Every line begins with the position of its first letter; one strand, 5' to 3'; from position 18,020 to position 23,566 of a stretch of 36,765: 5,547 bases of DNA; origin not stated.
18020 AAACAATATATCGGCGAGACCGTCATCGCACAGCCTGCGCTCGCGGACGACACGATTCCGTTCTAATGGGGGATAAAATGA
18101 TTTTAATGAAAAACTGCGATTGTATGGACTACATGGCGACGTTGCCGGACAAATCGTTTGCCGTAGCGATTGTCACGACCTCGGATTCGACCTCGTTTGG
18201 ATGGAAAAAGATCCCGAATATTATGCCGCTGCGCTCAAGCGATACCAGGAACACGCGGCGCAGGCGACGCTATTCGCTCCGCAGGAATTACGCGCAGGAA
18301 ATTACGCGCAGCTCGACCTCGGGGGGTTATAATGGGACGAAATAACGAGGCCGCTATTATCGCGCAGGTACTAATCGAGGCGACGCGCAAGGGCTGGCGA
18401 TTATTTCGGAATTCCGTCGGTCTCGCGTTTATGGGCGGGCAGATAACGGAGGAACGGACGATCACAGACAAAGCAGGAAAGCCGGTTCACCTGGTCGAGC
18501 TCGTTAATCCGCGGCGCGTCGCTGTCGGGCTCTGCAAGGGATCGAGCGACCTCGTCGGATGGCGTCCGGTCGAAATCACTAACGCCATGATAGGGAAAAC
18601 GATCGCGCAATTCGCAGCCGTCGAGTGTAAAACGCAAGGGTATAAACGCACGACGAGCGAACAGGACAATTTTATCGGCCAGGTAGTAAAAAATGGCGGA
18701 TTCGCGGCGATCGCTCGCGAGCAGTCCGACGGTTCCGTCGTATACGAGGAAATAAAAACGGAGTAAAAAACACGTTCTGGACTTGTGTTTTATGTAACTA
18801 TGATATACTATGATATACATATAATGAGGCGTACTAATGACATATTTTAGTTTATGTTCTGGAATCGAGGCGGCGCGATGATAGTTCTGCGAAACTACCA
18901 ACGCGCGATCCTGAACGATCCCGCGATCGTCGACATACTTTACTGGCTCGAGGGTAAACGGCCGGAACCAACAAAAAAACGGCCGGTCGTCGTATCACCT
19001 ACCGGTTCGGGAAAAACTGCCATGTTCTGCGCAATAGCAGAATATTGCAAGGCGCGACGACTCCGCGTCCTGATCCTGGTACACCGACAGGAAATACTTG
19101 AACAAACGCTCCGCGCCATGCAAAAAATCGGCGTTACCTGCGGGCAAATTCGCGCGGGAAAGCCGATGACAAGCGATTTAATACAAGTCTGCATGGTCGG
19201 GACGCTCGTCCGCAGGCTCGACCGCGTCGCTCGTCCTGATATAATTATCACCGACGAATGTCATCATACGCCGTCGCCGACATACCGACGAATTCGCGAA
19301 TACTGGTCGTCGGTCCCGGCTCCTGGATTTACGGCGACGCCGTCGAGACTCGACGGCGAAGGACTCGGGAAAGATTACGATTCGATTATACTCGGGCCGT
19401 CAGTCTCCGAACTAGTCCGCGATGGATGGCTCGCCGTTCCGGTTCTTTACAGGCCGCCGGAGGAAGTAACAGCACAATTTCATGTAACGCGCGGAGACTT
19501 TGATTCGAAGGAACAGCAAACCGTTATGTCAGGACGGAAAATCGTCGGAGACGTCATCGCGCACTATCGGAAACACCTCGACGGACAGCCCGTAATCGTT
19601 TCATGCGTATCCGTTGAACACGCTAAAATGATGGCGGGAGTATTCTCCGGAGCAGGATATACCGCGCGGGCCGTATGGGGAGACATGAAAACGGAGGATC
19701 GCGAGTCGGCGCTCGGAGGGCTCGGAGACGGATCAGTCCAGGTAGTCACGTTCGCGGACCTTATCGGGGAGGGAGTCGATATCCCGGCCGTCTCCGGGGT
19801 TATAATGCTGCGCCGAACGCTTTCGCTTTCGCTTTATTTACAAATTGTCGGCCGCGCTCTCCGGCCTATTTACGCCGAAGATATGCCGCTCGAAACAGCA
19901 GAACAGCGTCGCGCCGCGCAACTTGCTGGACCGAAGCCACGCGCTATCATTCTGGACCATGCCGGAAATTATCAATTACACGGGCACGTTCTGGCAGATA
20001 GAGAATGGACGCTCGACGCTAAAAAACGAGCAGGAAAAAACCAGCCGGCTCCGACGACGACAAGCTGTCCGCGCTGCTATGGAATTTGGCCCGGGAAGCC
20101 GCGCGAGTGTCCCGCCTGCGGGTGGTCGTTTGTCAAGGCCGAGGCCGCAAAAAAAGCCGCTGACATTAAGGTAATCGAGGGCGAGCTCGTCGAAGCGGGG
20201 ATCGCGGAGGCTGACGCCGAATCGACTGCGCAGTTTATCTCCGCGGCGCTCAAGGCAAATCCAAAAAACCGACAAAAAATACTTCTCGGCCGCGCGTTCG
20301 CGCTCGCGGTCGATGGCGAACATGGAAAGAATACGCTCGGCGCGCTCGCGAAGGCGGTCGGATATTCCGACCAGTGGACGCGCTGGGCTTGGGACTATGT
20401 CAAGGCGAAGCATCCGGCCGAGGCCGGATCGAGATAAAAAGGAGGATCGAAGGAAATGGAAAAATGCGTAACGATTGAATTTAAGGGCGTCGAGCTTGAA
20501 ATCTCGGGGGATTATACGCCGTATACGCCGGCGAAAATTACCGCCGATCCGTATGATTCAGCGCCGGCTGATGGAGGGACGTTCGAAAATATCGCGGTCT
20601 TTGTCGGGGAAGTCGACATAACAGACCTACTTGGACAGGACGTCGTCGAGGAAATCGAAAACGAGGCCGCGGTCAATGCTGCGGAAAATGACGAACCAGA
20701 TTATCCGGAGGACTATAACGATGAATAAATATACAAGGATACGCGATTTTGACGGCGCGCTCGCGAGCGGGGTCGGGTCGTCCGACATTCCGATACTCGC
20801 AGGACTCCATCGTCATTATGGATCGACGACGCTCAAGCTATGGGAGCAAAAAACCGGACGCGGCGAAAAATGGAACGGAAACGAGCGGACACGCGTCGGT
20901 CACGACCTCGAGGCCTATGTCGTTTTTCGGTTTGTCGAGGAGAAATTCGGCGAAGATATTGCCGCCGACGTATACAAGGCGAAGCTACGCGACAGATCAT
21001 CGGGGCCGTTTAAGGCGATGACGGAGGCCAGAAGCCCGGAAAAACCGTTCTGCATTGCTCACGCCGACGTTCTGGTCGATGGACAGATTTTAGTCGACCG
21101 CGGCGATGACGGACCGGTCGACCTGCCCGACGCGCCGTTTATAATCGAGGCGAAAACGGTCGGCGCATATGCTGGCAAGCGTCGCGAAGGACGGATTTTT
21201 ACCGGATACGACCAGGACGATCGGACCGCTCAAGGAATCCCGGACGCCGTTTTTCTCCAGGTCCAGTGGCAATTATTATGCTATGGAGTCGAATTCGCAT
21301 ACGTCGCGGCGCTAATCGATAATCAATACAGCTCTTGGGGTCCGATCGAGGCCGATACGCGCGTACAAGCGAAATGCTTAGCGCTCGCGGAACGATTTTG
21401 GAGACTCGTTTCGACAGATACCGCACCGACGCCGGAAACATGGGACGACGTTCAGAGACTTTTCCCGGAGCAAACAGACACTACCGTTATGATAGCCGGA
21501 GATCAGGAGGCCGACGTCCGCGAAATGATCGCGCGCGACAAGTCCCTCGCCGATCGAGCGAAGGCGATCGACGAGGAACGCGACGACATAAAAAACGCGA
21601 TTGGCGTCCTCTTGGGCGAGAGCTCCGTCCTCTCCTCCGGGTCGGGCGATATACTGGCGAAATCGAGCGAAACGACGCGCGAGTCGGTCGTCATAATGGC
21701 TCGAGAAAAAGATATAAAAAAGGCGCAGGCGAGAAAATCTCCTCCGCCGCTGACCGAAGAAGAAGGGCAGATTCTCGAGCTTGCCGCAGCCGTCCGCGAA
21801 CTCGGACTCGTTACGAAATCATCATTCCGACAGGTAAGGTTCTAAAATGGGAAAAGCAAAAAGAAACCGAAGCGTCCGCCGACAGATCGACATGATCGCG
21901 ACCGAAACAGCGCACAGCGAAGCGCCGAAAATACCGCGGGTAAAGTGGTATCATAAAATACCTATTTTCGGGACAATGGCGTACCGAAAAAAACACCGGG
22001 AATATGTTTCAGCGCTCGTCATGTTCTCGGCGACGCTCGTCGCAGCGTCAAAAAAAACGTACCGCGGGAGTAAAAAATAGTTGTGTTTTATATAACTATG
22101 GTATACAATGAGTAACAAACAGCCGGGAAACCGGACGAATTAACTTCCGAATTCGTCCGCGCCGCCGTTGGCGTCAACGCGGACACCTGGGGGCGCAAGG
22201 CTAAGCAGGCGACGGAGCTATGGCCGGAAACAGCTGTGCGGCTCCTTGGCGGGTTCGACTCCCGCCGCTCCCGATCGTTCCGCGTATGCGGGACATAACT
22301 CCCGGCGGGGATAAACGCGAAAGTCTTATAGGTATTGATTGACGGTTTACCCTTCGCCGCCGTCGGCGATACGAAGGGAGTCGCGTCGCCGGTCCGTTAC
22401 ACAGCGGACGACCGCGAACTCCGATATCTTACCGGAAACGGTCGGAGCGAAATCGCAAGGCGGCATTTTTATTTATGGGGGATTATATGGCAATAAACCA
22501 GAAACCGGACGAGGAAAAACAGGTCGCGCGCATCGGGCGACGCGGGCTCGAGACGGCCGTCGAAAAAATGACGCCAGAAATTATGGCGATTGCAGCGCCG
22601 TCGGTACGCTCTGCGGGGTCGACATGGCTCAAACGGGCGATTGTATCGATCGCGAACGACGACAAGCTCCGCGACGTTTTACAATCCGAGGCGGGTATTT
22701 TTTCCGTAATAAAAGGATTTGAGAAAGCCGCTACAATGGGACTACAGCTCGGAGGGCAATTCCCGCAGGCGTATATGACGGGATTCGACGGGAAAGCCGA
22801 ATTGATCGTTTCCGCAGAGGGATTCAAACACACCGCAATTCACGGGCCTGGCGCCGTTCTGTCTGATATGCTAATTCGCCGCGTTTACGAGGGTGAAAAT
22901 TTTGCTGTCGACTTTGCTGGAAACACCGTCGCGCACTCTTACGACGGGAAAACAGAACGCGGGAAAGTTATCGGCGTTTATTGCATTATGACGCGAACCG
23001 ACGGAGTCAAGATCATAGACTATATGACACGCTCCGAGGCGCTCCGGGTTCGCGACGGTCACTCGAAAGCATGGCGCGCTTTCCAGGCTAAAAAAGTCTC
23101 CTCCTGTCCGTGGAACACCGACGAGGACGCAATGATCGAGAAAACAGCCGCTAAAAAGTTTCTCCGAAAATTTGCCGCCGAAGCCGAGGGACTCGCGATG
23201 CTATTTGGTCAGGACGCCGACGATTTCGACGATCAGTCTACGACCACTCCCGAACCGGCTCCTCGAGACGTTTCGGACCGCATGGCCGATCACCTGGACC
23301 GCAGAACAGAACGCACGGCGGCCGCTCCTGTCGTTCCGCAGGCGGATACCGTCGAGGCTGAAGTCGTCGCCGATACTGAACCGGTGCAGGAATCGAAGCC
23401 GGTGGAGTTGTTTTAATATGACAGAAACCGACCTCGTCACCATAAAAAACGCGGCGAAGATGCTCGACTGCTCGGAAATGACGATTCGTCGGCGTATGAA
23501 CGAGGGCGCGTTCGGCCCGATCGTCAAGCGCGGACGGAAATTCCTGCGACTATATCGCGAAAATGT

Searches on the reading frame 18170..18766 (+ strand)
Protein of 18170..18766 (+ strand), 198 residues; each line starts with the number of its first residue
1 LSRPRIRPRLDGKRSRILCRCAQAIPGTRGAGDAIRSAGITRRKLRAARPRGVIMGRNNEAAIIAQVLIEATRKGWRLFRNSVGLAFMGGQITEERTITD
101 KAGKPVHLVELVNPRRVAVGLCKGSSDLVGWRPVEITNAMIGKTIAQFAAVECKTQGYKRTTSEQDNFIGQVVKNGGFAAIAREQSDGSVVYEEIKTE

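Call 66: search_protein_families(library=pfam, proteins=[window:18170-18766:+], max_evalue=0.01)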
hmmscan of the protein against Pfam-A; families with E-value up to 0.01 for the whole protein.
window:18170-18766:+ (198 aa): 1 family
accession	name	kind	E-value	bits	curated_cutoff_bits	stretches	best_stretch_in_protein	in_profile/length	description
PF08774.17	VRR_NUC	-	3e-06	27.7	23.8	1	120-183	59-113/116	VRR-NUC domain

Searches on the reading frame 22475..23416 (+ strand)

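Call 9: search_protein_families(library=phrogs, proteins=[window:22475-23416:+], max_evalue=0.001)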
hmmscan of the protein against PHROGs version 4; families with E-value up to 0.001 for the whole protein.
window:22475-23416:+ (313 aa): 1 family
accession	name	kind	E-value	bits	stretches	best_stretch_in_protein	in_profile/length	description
phrog_148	-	DNA, RNA and nucleotide metabolism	2e-26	94.5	1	21-279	30-277/387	RecT-like ssDNA annealing protein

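Call 66: search_protein_families(library=pfam, proteins=[window:22475-23416:+], max_evalue=0.01)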
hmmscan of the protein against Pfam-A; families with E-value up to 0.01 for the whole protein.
window:22475-23416:+ (313 aa): 1 family
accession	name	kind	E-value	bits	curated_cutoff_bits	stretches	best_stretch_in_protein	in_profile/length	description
PF03837.19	RecT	-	1.8e-19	70.5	24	1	77-241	23-180/198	RecT family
